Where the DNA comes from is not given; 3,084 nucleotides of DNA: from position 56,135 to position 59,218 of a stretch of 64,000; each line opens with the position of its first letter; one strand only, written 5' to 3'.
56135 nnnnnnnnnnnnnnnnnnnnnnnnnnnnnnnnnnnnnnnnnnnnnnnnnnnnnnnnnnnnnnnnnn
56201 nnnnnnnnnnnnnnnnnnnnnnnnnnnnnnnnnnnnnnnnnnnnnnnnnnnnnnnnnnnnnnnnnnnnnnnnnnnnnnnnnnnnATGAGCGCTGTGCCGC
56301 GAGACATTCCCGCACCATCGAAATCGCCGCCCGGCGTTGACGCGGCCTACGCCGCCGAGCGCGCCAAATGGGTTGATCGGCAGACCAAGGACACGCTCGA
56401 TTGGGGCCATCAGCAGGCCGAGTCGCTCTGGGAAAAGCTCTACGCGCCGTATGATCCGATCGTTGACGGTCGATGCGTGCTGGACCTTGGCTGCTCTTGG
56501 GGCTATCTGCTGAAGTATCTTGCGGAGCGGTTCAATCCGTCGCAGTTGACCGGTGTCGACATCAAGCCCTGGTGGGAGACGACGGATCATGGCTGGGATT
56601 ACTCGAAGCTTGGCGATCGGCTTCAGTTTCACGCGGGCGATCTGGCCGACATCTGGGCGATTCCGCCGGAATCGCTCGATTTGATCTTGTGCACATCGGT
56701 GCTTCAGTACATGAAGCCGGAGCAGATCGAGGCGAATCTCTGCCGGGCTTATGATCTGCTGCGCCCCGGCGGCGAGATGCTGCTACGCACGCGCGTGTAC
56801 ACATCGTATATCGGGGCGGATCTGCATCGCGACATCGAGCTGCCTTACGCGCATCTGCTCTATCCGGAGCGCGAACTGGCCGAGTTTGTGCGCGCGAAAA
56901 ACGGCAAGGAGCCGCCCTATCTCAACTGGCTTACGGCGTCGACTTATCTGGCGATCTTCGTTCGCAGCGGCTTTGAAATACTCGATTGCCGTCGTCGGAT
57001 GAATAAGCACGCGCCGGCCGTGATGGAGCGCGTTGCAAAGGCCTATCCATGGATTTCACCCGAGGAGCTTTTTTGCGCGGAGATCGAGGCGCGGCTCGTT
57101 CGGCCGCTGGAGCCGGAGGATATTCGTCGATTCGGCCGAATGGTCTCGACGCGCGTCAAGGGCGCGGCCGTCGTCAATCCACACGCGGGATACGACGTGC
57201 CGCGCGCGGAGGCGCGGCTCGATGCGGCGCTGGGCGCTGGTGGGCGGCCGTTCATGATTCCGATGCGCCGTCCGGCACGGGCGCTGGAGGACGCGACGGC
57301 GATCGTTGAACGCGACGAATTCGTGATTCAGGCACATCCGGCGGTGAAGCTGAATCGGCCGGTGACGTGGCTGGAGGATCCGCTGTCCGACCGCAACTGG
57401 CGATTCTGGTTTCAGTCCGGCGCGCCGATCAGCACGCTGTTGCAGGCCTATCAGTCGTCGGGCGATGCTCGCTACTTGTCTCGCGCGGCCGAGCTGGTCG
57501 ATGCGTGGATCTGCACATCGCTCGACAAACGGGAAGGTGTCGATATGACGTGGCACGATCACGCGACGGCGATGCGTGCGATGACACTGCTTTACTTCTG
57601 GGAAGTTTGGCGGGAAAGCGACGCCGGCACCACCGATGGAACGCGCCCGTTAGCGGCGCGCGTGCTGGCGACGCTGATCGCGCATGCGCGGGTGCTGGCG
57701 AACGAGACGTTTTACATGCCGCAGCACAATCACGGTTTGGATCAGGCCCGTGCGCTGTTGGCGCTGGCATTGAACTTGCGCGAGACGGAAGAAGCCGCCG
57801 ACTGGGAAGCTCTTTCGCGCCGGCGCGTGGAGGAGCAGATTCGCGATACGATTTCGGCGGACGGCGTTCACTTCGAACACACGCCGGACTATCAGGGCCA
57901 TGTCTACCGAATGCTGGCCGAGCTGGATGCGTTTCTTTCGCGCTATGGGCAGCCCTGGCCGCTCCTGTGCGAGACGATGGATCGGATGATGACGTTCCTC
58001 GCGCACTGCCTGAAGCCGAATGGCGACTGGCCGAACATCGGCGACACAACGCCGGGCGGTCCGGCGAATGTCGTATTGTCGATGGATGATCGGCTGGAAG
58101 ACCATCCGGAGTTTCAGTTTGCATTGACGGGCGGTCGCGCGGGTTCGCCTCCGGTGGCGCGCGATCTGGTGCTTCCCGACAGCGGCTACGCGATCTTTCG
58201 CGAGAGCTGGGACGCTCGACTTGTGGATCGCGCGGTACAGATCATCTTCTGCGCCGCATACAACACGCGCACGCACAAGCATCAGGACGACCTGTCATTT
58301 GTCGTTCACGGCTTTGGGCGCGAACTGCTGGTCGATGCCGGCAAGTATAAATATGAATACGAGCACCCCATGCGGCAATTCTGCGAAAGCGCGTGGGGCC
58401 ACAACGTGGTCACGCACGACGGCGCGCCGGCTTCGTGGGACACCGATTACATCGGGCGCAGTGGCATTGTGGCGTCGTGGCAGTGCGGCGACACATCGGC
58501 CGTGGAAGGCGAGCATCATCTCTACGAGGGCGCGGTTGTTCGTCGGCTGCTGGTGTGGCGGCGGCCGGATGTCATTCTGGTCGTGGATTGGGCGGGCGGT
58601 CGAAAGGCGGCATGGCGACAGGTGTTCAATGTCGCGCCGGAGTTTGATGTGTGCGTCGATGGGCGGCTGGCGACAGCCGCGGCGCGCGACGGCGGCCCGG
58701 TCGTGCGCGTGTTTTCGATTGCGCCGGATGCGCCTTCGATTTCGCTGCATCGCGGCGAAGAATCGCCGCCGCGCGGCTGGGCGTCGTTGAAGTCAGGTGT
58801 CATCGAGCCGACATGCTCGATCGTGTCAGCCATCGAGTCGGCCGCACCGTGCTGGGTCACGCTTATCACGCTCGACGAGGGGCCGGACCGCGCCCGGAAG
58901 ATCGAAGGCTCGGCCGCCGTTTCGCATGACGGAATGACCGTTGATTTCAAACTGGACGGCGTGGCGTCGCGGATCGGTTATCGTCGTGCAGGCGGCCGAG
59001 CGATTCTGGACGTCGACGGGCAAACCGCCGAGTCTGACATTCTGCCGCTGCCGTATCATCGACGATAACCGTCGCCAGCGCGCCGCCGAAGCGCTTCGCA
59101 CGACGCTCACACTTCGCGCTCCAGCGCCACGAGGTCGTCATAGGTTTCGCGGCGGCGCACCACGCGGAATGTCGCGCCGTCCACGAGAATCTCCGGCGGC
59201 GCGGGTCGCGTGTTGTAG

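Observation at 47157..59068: Candidate novel polymer-level polysaccharide tailoring system built from fused and duplicated modules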

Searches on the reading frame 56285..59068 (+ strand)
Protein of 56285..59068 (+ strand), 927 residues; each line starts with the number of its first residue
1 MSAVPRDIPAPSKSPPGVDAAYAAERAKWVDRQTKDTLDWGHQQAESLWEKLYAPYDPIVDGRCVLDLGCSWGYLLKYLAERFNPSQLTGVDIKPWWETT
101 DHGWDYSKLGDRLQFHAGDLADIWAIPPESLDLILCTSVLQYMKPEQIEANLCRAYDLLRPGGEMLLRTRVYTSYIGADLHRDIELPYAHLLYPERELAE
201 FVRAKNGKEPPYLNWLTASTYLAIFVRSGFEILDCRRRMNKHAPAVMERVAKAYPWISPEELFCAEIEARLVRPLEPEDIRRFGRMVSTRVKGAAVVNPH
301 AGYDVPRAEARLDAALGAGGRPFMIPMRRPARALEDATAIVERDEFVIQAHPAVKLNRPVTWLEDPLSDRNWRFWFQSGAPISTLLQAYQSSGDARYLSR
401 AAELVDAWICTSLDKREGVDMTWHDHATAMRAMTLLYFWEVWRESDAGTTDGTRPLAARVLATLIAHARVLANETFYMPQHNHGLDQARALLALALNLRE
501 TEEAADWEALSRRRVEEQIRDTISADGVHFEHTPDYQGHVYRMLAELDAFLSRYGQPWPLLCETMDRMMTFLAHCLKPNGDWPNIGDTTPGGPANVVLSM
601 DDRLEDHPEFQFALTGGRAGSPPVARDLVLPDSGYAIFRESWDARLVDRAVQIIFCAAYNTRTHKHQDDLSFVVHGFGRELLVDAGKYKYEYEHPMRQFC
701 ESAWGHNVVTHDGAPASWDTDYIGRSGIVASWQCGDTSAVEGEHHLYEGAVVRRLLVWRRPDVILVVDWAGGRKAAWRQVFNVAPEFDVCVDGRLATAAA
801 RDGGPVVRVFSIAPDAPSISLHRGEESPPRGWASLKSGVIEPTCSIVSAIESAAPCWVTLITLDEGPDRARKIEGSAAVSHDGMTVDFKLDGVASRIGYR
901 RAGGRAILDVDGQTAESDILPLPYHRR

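Call 4: search_protein_families(library=pfam, proteins=[window:56285-59068:+], max_evalue=0.01)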
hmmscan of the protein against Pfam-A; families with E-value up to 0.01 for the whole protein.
window:56285-59068:+ (927 aa): 11 families
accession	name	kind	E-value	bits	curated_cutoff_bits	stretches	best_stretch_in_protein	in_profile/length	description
PF07940.18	Hepar_II_III_C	-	1.4e-14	54.6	24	1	628-795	7-178/237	Heparinase II/III-like, C-terminal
PF13649.12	Methyltransf_25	-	1.9e-14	54.6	27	1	65-163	1-97/97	Methyltransferase domain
PF16889.11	Hepar_II_III_N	-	6.8e-14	52.4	22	1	347-600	70-325/340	Heparinase II/III N-terminus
PF08242.18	Methyltransf_12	-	3.5e-11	44.1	30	1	66-164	1-97/98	Methyltransferase domain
PF08241.18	Methyltransf_11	-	4.8e-11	43.6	21.2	1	66-166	1-94/95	Methyltransferase domain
PF13489.12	Methyltransf_23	-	2.2e-10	40.9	27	1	59-231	20-160/164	Methyltransferase domain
PF13847.12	Methyltransf_31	-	2.2e-07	31.1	27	1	62-171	4-113/145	Methyltransferase domain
PF02353.26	CMAS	-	0.00046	20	27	1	61-171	62-168/273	Mycolic acid cyclopropane synthetase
PF05426.18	Alginate_lyase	-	0.0007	19.6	22.2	1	383-527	63-211/275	Alginate lyase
PF01728.25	FtsJ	-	0.0012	19.2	24.1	1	59-102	19-65/181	FtsJ-like methyltransferase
PF00891.24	Methyltransf_2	-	0.0094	15.8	22.3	0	63-168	64-165/210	O-methyltransferase domain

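Call 12: find_homologous_proteins(query=window:56285-59065:+, max_evalue=0.00001)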
Query window:56285-59065:+ (927 aa): 9 proteins with E <= 0.00001 among 8000 candidates.
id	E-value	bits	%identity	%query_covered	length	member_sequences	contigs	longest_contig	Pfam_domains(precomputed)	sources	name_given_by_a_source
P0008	0.0e+0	2185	100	100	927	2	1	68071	PF13847.13,PF13489.13,PF13649.13,PF16889.12,PF08241.19,PF08242.19,PF07940.19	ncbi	-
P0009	3.5e-162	560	67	30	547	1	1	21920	PF07021.19,PF13847.13,PF13489.13,PF02353.27,PF05175.21,PF13649.13,PF01728.26,PF08241.19,PF08242.19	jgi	jgi:cyclopropane fatty-acyl-phospholipid synthase-like methyltransferase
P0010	2.5e-138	481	59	29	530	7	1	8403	PF13847.13,PF13489.13,PF08003.18,PF02353.27,PF05175.21,PF13649.13,PF01739.25,PF01728.26,PF01209.25,PF08241.19,PF08242.19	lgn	-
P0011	2.5e-126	441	65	27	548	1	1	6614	PF13847.13,PF13489.13,PF02353.27,PF13649.13,PF01739.25,PF08241.19,PF08242.19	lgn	-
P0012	3.3e-121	424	65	28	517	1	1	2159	PF13847.13,PF13489.13,PF02353.27,PF13649.13,PF01728.26,PF08241.19,PF08242.19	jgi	jgi:cyclopropane fatty-acyl-phospholipid synthase-like methyltransferase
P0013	3.7e-97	344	54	29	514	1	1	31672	PF13847.13,PF13489.13,PF02353.27,PF13649.13,PF08241.19,PF08242.19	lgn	-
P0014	4.6e-83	298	48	28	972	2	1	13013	PF13489.13,PF13649.13,PF08241.19,PF08242.19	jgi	-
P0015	9.3e-33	131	25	55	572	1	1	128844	PF16889.12,PF07940.19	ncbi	-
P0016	1.5e-6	45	23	40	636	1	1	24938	PF16889.12,PF07940.19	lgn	-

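Call 14: find_encoding_contigs(protein=P0009, flank=10000, max_places=2)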
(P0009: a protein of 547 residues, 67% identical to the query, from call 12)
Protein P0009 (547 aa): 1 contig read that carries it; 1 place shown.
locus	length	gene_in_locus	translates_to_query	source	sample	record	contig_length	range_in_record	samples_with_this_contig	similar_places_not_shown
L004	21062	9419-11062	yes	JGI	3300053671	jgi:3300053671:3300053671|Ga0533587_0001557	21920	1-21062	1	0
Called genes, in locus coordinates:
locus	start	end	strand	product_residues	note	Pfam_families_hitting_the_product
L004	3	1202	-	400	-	?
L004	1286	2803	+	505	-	-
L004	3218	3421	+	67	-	PF01041:DegT_DnrJ_EryC1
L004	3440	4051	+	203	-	PF01041:DegT_DnrJ_EryC1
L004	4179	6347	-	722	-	PF13439:Glyco_transf_4, PF13579:Glyco_trans_4_4, PF00534:Glycos_transf_1, PF13692:Glyco_trans_1_4, PF13524:Glyco_trans_1_2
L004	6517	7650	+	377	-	PF20706:GT4-conflict (faint), PF00534:Glycos_transf_1, PF13692:Glyco_trans_1_4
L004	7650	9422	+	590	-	-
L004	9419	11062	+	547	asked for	PF13489:Methyltransf_23, PF08241:Methyltransf_11, PF13649:Methyltransf_25, PF13489:Methyltransf_23, PF13847:Methyltransf_31, PF08241:Methyltransf_11, PF08242:Methyltransf_12, PF13649:Methyltransf_25, +6 more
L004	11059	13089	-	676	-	PF00515:TPR_1 (faint), PF07719:TPR_2 (faint), PF13428:TPR_14 (faint), PF13439:Glyco_transf_4, PF13579:Glyco_trans_4_4, PF00534:Glycos_transf_1, PF13524:Glyco_trans_1_2, PF13692:Glyco_trans_1_4, +2 more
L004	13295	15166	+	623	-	PF16889:Hepar_II_III_N, PF07940:Hepar_II_III_C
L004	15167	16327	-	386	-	PF00155:Aminotran_1_2, PF01041:DegT_DnrJ_EryC1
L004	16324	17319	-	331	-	PF00106:adh_short, PF04321:RmlD_sub_bind, PF05368:NmrA, PF01073:3Beta_HSD, PF01370:Epimerase, PF02719:Polysacc_synt_2, PF07993:NAD_binding_4, PF13460:NAD_binding_10, +1 more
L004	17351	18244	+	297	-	PF00483:NTP_transferase, PF12804:NTP_transf_3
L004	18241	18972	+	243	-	PF02397:Bac_transf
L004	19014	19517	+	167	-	-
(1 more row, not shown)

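Call 15: find_encoding_contigs(protein=P0013, flank=10000, max_places=2)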
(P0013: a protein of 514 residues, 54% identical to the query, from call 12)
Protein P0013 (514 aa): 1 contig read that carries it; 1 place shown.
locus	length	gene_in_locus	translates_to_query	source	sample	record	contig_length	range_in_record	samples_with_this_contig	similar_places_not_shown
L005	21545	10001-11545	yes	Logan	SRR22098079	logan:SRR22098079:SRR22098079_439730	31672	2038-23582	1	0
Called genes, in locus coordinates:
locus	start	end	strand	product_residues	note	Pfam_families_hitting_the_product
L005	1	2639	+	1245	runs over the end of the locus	PF02574:S-methyl_trans, PF00809:Pterin_bind, PF02607:B12-binding_2, PF02310:B12-binding, PF02965:Met_synt_B12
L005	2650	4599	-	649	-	PF16177:ACAS_N, PF00501:AMP-binding, PF13193:AMP-binding_C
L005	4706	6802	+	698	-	PF13439:Glyco_transf_4, PF13579:Glyco_trans_4_4, PF00534:Glycos_transf_1, PF13524:Glyco_trans_1_2 (weak), PF13692:Glyco_trans_1_4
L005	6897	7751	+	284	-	PF01061:ABC2_membrane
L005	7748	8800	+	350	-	PF13304:AAA_21 (faint), PF00005:ABC_tran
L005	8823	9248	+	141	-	-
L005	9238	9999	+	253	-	PF13489:Methyltransf_23, PF01728:FtsJ (weak), PF13847:Methyltransf_31 (weak), PF08241:Methyltransf_11 (weak), PF08242:Methyltransf_12 (weak), PF13649:Methyltransf_25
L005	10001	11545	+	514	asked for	PF13489:Methyltransf_23, PF02353:CMAS (faint), PF08241:Methyltransf_11, PF08242:Methyltransf_12, PF13649:Methyltransf_25, PF13847:Methyltransf_31 (faint), PF08242:Methyltransf_12 (weak), PF08241:Methyltransf_11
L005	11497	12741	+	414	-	PF13489:Methyltransf_23, PF13847:Methyltransf_31 (weak), PF08241:Methyltransf_11, PF08242:Methyltransf_12, PF13649:Methyltransf_25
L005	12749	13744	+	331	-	-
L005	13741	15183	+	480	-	PF13088:BNR_2 (weak)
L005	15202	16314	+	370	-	PF02350:Epimerase_2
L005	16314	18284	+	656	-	PF16889:Hepar_II_III_N, PF07940:Hepar_II_III_C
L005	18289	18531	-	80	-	-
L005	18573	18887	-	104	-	-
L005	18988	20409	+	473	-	PF13439:Glyco_transf_4, PF13579:Glyco_trans_4_4, PF00534:Glycos_transf_1, PF13692:Glyco_trans_1_4, PF13524:Glyco_trans_1_2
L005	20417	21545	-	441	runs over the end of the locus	PF03721:UDPG_MGDP_dh_N, PF00984:UDPG_MGDP_dh, PF03720:UDPG_MGDP_dh_C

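Call 16: find_encoding_contigs(protein=P0014, flank=10000, max_places=2)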
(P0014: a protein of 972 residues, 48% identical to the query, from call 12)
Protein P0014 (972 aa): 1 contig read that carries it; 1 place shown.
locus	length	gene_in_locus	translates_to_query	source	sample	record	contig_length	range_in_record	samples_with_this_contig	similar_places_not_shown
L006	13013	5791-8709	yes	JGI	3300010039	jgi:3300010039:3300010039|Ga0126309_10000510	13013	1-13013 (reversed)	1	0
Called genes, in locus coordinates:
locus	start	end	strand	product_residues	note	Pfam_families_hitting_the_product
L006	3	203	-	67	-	?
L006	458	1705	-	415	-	-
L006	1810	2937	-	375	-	PF02350:Epimerase_2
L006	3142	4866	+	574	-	PF07719:TPR_2 (faint), PF13428:TPR_14 (faint), PF13439:Glyco_transf_4, PF13579:Glyco_trans_4_4, PF00534:Glycos_transf_1, PF13692:Glyco_trans_1_4, PF13524:Glyco_trans_1_2 (weak)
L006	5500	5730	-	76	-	-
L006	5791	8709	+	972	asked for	PF13489:Methyltransf_23, PF08241:Methyltransf_11, PF08242:Methyltransf_12, PF13649:Methyltransf_25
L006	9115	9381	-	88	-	-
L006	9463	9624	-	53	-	-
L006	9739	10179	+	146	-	PF00534:Glycos_transf_1, PF13692:Glyco_trans_1_4, PF20706:GT4-conflict (weak)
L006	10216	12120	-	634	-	PF16889:Hepar_II_III_N, PF07940:Hepar_II_III_C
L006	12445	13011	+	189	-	?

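Call 25: search_protein_families(library=ncbifam, proteins=[window:56285-59065:+], max_evalue=0.1)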
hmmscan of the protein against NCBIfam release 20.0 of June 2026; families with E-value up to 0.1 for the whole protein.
window:56285-59065:+ (927 aa): 16 families
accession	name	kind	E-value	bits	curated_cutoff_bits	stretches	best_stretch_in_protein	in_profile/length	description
NF045573.1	Hepsulflyase_CFB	equivalog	7.4e-11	41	700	1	361-696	115-448/651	heparin-sulfate lyase HepC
NF043040.1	corrin_prot_MT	hypoth_equivalog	7.3e-09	35.4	180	1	61-174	41-154/216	corrinoid protein-associated methyltransferase CpaM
NF045572.1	Hepsulflyase_bctds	equivalog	2.6e-07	29.6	600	1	387-536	169-314/706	heparin-sulfate lyase HepC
TIGR02072.1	BioC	equivalog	6.1e-07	29.5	184.95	1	63-169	36-134/244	malonyl-ACP O-methyltransferase BioC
NF010703.0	PRK14103.1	equivalog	1e-05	25.1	320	1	62-165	30-122/256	trans-aconitate 2-methyltransferase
NF045667.1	MTase_DVU1556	equivalog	1.8e-05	24.3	155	1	61-167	22-119/213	DVU_1556 family methyltransferase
NF045825.1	FAmtase_mtf2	equivalog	0.00049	19.4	400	1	60-167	57-158/248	fatty-acid O-methyltransferase Mtf2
NF041537.1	ArsM_AhpD_UU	exception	0.00064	18.6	510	1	58-184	73-197/345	arsenite methyltransferase/AhpD domain selenoprotein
NF002463.0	PRK01683.1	equivalog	0.0036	16.9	297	1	63-163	33-124/258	trans-aconitate 2-methyltransferase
NF008686.0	PRK11705.1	equivalog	0.004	16.3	400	1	61-93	167-198/383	cyclopropane fatty acyl phospholipid synthase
NF011650.0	PRK15068.1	equivalog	0.0087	15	209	1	49-171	111-229/324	tRNA 5-methoxyuridine(34)/uridine 5-oxyacetic acid(34) synthase CmoB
NF053839.1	CPFASynBruc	equivalog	0.0091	15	600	1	61-169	174-278/410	cyclopropane fatty acid synthase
TIGR00452.1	TIGR00452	equivalog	0.011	14.6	275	1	48-171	105-223/316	tRNA 5-methoxyuridine(34)/uridine 5-oxyacetic acid(34) synthase CmoB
NF041536.1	ArsM_DUF2284_UU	exception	0.011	14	575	1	59-184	74-197/459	arsenite methyltransferase/DUF2284 domain selenoprotein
TIGR00740.1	TIGR00740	equivalog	0.053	13.2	193.3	1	63-171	55-163/239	carboxy-S-adenosyl-L-methionine synthase CmoA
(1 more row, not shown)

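Call 70: search_protein_families(library=ncbifam, proteins=[L005:7748-8800:+, L005:6897-7751:+, L005:8823-9248:+], max_evalue=0.00001)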
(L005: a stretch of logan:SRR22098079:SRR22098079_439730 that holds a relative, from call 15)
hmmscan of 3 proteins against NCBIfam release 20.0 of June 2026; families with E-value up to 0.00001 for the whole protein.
L005:7748-8800:+ (350 aa): 179 families (the best 25 are shown)
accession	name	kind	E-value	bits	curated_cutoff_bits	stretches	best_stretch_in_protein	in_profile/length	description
NF050108.1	galactan_ABC_ATP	equivalog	8.9e-52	175.7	400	1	144-349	37-241/244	galactan export ABC transporter ATP-binding subunit Wzt/RfbE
NF010065.0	PRK13545.1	equivalog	5.6e-50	170.5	538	1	149-349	37-235/549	teichoic acids export protein ATP-binding subunit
NF010066.0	PRK13546.1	equivalog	2.4e-48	164.8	320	1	144-348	32-234/264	teichoic acids export ABC transporter ATP-binding subunit TagH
TIGR01188.1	drrA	subfamily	3.4e-31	108.7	312.45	1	149-341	6-208/302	daunorubicin resistance ABC transporter, ATP-binding protein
TIGR04521.1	ECF_ATPase_2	equivalog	2.9e-27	95.4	330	2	217-343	104-231/279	energy-coupling factor transporter ATPase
NF000355.4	ribo_prot_ABC_F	equivalog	1.9e-25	89.7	380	1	150-335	16-192/499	ribosomal protection-like ABC-F family protein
TIGR03375.1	type_I_sec_LssB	subfamily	2.7e-25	88.8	693.1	2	147-195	478-526/696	type I secretion system permease/ATPase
NF010059.0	PRK13536.1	equivalog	5.9e-24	84.4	549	1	151-341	58-258/342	nodulation factor ABC transporter ATP-binding protein NodI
TIGR01288.1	nodI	equivalog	1e-23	83.8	424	1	152-342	20-220/303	nodulation factor ABC transporter ATP-binding protein NodI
NF010068.0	PRK13548.1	equivalog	1.1e-23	83.6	261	2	142-198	11-67/261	heme ABC transporter ATP-binding protein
TIGR04520.1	ECF_ATPase_1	equivalog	2.5e-22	79.6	315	2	148-200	14-66/269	energy-coupling factor transporter ATPase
TIGR03522.1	GldA_ABC_ATP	equivalog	6.1e-22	78.4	402.6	1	149-343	15-218/301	gliding motility-associated ABC transporter ATP-binding subunit GldA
TIGR03740.1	galliderm_ABC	subfamily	8e-22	78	309.75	1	149-343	13-210/223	lantibiotic protection ABC transporter ATP-binding subunit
TIGR03411.1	urea_trans_UrtD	equivalog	9.2e-22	77.9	304.1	2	251-343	137-228/242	urea ABC transporter ATP-binding protein UrtD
TIGR03269.1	met_CoM_red_A2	equivalog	1.1e-21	76.9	517.1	2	132-196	280-344/530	methyl coenzyme M reductase system, component A2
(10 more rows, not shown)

L005:6897-7751:+ (284 aa): 1 family
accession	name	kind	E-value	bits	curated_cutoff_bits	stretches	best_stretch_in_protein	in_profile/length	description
NF050109.1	galactan_ABC_perm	equivalog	1.7e-24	86.8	380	1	29-283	17-270/272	galactan export ABC transporter permease subunit Wzm/RfbD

L005:8823-9248:+ (141 aa): 0 families

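Call 78: search_protein_representatives(protein=window:56285-59065:+)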
Query: 927 residues. Proteins with E-value up to 0.001 (for the whole library): 7703; up to 1e-10: 3626; up to 1e-30: 793. The best 150 are listed.
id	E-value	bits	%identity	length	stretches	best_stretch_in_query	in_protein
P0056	4.1e-202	690.1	54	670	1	300-926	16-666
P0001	8.1e-122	424.4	38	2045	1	312-926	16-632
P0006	3.5e-110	385.9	38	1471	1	334-925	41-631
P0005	3.3e-108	379.3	36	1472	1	316-924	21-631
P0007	2.2e-106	373.3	36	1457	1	325-887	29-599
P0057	2.0e-104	366.8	31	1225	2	349-836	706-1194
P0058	7.3e-101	355.0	56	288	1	24-289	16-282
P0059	1.5e-96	340.8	54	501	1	20-277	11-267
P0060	1.1e-94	334.6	32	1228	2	325-843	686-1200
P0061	2.8e-85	303.4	43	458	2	22-281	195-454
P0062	1.3e-84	301.3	27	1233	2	354-771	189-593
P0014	1.5e-83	297.7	44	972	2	26-280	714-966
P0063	4.8e-83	296.1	27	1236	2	342-788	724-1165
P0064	7.1e-80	285.6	26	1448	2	368-866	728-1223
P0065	1.9e-79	284.1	37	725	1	330-849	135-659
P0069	1.3e-76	274.7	30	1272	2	356-863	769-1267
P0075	1.5e-72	261.3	32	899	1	358-863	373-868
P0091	3.4e-67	243.6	31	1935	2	401-767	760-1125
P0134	2.2e-58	214.4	29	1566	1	352-868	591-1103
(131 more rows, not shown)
